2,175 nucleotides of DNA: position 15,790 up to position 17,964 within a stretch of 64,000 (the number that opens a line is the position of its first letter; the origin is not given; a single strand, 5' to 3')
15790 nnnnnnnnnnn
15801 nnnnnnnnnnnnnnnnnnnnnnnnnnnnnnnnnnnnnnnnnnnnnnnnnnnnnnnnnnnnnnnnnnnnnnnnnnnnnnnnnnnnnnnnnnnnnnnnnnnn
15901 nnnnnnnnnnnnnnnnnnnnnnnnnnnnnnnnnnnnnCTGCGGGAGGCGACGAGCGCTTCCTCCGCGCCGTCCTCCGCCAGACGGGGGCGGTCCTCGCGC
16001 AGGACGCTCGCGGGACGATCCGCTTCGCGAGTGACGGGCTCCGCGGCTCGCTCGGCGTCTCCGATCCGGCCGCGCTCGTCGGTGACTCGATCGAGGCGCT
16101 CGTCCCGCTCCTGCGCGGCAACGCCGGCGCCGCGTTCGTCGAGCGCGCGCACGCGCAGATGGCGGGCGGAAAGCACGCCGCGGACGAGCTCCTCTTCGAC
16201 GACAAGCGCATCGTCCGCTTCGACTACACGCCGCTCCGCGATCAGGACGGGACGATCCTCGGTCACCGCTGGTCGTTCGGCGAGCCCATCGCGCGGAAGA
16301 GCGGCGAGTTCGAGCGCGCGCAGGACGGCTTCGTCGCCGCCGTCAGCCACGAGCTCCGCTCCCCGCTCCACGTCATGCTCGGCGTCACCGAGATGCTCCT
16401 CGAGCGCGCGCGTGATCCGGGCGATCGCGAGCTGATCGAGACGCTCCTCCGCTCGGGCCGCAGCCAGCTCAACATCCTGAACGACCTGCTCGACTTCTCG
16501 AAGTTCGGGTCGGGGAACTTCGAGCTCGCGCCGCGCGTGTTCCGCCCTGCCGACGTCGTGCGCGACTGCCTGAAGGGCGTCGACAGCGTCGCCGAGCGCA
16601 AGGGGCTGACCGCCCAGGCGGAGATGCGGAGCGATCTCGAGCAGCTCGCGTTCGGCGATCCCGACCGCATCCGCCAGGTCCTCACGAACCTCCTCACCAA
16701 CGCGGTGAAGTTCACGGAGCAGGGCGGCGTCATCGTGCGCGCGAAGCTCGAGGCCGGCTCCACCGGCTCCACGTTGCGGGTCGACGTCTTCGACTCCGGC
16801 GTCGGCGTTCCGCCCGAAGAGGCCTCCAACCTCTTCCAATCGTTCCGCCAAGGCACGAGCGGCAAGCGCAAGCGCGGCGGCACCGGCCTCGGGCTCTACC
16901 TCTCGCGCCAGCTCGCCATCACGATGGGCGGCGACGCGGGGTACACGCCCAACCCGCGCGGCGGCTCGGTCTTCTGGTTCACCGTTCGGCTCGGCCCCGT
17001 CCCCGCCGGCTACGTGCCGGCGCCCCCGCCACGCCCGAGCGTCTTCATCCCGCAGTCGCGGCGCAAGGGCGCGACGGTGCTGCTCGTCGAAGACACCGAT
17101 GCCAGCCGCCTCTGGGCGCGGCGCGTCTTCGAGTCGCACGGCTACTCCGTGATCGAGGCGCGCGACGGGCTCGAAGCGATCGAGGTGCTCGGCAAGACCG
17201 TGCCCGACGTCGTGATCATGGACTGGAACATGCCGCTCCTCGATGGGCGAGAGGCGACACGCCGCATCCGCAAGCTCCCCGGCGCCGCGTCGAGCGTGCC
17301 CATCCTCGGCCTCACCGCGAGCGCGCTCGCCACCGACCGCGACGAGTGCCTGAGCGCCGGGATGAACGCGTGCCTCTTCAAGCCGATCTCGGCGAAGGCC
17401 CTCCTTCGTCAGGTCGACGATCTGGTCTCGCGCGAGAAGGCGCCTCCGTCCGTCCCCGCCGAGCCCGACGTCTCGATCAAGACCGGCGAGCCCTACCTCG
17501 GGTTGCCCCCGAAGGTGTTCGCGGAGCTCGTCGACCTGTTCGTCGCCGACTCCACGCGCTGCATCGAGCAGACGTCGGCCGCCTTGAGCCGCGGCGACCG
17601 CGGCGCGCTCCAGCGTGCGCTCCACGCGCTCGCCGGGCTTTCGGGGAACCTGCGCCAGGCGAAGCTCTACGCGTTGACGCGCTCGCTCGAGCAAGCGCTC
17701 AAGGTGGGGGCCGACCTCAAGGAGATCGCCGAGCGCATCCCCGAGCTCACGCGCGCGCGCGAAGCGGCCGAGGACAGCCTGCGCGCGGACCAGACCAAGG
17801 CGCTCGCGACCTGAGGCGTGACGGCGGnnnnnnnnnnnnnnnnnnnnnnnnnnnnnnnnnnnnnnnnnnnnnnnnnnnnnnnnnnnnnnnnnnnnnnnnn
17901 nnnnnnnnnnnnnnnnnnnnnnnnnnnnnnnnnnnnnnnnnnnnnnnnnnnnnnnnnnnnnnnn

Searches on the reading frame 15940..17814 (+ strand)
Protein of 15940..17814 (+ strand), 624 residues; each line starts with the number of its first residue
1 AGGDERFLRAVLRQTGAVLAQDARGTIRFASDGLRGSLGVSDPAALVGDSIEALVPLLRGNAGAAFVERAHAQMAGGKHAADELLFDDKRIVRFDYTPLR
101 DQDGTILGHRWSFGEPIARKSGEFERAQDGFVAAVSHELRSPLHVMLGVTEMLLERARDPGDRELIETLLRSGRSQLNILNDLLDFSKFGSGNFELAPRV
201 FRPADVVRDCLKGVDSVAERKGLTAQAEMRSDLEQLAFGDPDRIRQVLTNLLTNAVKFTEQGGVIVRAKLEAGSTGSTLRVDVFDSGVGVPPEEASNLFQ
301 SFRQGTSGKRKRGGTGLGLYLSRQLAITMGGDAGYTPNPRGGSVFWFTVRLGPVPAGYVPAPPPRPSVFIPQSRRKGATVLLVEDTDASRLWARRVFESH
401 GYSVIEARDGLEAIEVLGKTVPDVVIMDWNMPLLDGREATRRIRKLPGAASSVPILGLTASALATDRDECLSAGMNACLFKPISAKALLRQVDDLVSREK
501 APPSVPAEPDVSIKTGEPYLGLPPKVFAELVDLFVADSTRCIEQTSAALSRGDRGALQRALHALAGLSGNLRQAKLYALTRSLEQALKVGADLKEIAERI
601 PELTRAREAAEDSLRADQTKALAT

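Call 8: search_protein_families(library=pfam, proteins=[window:15940-17814:+], max_evalue=0.01)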
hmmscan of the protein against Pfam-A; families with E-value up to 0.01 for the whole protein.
window:15940-17814:+ (624 aa): 6 families
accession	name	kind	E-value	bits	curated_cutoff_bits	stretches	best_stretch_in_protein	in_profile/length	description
PF02518.31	HATPase_c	-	4.5e-26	91.9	26.4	1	239-351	1-109/111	Histidine kinase-, DNA gyrase B-, and HSP90-like ATPase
PF00072.30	Response_reg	-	1.1e-23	84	30.2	1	380-492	1-110/111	Response regulator receiver domain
PF00512.31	HisKA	-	1.1e-17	64.3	26.9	1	128-192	2-66/66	His Kinase A (phospho-acceptor) domain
PF01627.28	Hpt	-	2.2e-08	34.6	24.6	1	529-603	1-74/84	Hpt domain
PF13581.12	HATPase_c_2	-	1.8e-05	25.2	27.4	1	223-326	24-109/127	Histidine kinase-like ATPase domain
PF08448.16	PAS_4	-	5.9e-05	23.7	23.1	1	18-109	8-98/110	PAS fold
